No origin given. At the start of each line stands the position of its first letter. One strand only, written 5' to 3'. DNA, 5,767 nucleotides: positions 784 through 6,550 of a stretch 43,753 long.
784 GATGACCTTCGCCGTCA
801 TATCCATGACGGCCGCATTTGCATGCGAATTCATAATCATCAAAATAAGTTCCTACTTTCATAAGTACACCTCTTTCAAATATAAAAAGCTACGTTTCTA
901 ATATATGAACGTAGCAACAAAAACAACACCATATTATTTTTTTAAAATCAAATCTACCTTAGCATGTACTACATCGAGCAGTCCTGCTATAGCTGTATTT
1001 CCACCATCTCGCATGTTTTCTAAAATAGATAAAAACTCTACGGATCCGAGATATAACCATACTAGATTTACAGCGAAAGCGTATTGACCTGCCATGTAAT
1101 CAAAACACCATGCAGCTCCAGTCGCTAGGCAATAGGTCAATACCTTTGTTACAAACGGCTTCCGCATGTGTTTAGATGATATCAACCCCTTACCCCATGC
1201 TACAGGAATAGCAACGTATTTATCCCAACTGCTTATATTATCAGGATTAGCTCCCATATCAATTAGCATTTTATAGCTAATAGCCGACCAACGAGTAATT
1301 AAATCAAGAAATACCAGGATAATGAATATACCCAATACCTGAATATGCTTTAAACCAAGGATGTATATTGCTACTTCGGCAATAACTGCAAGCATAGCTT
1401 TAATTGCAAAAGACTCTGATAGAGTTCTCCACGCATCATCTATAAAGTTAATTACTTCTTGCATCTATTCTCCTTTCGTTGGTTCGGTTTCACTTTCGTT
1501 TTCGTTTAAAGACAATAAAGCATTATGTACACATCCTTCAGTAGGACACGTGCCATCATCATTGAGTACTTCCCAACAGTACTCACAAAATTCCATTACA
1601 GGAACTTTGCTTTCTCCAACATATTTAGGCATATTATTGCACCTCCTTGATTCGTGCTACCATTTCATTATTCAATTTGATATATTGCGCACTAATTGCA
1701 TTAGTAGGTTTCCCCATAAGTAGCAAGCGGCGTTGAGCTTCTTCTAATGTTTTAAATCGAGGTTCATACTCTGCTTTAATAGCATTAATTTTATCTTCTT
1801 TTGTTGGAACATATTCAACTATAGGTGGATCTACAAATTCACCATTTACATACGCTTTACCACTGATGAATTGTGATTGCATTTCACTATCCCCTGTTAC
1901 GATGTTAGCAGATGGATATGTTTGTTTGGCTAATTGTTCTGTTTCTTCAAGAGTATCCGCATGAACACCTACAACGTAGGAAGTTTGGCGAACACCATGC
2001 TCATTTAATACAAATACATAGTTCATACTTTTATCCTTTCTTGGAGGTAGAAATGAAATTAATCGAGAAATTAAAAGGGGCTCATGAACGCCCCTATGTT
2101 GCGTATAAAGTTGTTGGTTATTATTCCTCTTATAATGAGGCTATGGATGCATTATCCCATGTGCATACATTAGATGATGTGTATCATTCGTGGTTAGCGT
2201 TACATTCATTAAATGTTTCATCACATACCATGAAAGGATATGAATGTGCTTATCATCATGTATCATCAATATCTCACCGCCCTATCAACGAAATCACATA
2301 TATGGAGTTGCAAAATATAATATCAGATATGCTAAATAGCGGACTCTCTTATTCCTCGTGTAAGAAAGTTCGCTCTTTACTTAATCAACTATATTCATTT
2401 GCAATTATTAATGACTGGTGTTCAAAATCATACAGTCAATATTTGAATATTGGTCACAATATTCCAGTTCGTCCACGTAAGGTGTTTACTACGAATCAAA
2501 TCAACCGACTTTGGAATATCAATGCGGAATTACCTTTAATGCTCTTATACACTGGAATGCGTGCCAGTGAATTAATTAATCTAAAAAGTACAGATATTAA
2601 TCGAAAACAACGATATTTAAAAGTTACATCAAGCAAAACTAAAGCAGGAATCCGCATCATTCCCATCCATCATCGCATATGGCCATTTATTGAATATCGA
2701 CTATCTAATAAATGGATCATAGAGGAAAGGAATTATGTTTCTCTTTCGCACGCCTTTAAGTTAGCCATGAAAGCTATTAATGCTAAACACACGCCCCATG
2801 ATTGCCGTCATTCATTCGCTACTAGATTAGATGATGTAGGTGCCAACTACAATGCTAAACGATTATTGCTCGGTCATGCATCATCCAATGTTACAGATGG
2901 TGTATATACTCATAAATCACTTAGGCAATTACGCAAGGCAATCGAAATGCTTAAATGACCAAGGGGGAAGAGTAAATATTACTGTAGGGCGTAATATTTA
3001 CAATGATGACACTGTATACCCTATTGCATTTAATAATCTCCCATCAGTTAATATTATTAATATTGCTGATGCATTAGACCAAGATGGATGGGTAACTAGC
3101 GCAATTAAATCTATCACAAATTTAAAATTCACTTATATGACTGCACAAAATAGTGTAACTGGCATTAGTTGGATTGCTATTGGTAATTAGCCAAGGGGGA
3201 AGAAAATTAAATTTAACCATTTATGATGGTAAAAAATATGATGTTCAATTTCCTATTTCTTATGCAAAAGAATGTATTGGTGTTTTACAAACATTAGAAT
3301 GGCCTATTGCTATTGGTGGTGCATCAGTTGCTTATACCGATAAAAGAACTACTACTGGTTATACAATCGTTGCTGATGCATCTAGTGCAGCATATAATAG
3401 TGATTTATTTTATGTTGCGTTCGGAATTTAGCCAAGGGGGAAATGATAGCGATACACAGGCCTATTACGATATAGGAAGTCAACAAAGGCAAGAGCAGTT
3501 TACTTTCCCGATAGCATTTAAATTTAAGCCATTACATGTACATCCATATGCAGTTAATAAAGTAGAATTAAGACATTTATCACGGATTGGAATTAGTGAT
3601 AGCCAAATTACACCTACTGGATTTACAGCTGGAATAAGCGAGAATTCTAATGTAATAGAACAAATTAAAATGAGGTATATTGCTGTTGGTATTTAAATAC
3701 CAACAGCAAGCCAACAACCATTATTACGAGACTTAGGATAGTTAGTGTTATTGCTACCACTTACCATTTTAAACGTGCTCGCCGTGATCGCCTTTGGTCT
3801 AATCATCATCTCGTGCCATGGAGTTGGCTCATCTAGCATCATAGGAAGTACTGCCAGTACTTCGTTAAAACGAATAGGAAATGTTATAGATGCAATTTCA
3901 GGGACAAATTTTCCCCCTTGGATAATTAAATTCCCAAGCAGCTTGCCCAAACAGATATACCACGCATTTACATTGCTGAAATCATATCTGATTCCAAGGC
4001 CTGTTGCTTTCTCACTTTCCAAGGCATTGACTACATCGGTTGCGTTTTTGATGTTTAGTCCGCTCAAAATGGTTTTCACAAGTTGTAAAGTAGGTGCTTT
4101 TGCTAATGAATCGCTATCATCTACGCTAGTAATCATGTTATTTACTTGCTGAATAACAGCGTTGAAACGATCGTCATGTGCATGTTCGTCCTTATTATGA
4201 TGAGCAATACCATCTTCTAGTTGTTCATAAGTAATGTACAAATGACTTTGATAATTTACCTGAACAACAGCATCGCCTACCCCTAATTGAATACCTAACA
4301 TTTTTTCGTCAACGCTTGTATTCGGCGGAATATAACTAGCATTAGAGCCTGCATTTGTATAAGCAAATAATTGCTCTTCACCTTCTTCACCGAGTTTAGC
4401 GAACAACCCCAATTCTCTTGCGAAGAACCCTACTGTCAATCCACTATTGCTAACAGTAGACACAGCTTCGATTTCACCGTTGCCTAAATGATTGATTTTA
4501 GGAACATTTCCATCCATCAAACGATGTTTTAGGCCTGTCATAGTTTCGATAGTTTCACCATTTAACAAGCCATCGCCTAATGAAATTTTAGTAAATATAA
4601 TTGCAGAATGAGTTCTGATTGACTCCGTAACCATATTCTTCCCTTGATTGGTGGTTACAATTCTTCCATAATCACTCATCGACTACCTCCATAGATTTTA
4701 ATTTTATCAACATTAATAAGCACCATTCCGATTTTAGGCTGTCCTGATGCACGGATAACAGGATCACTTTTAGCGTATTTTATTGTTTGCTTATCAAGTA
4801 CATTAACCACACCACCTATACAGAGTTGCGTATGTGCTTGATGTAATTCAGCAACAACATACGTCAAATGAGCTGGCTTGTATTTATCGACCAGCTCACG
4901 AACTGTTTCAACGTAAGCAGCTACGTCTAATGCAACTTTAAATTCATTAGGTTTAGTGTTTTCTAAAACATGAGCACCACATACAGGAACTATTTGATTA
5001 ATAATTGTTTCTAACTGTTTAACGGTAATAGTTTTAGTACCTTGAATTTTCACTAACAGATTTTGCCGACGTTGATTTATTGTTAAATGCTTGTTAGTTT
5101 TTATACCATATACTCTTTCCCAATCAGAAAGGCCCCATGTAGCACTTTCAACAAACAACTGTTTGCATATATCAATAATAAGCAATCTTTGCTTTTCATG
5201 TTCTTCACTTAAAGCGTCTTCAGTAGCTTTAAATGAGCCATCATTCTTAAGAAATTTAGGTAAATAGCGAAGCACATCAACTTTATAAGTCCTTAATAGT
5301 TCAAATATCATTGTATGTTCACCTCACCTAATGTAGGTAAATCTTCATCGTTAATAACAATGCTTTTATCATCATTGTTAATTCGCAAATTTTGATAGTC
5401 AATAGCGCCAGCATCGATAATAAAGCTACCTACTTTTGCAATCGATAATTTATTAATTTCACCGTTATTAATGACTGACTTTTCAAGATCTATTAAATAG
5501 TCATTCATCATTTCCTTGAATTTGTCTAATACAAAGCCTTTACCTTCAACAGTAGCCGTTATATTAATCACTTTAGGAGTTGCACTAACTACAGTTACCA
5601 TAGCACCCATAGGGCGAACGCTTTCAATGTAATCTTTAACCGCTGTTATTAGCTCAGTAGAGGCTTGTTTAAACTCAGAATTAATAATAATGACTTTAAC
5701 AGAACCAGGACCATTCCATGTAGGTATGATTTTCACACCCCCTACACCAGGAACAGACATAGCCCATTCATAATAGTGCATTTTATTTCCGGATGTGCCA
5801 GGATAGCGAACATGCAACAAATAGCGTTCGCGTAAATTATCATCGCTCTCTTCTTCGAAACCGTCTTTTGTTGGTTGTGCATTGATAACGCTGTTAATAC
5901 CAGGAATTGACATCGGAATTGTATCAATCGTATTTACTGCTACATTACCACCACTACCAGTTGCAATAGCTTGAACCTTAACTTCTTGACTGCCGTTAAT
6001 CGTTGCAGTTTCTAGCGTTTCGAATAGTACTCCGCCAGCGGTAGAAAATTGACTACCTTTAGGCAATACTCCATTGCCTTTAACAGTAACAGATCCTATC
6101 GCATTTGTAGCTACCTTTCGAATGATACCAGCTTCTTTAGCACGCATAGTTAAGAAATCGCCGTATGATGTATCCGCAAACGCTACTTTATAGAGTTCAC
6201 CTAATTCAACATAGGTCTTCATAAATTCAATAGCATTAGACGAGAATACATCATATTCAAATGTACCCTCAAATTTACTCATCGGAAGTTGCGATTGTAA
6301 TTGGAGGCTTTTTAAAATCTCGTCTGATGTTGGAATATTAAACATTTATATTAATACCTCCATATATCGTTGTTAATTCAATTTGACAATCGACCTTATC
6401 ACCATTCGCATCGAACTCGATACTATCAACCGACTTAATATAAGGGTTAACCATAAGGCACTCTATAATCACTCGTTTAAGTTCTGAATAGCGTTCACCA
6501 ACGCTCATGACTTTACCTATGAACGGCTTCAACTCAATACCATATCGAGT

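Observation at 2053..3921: Tyrosine-recombinase shufflon predicted to swap four alternative C-terminal tips onto the tail fibre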

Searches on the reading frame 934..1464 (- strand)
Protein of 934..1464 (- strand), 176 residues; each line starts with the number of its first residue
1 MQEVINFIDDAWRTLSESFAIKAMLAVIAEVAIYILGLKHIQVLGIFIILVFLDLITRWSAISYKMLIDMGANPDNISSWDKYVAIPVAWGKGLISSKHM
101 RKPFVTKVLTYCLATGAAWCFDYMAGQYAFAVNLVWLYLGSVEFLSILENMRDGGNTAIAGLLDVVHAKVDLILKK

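Call 41: search_protein_families(library=pfam, proteins=[window:934-1464:-], max_evalue=0.01)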
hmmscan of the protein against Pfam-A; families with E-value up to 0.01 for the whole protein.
window:934-1464:- (176 aa): 1 family
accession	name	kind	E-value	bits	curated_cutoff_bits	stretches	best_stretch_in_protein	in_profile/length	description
PF05105.17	Phage_holin_4_1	-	1e-05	26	22.2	1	86-155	29-100/116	Bacteriophage holin family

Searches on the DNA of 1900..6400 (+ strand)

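Call 7: search_dna_similar(query=window:1900-6400:+, collection=phages, mode=near, max_rows=25)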
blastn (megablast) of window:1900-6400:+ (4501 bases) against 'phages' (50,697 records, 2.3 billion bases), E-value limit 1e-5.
No match.
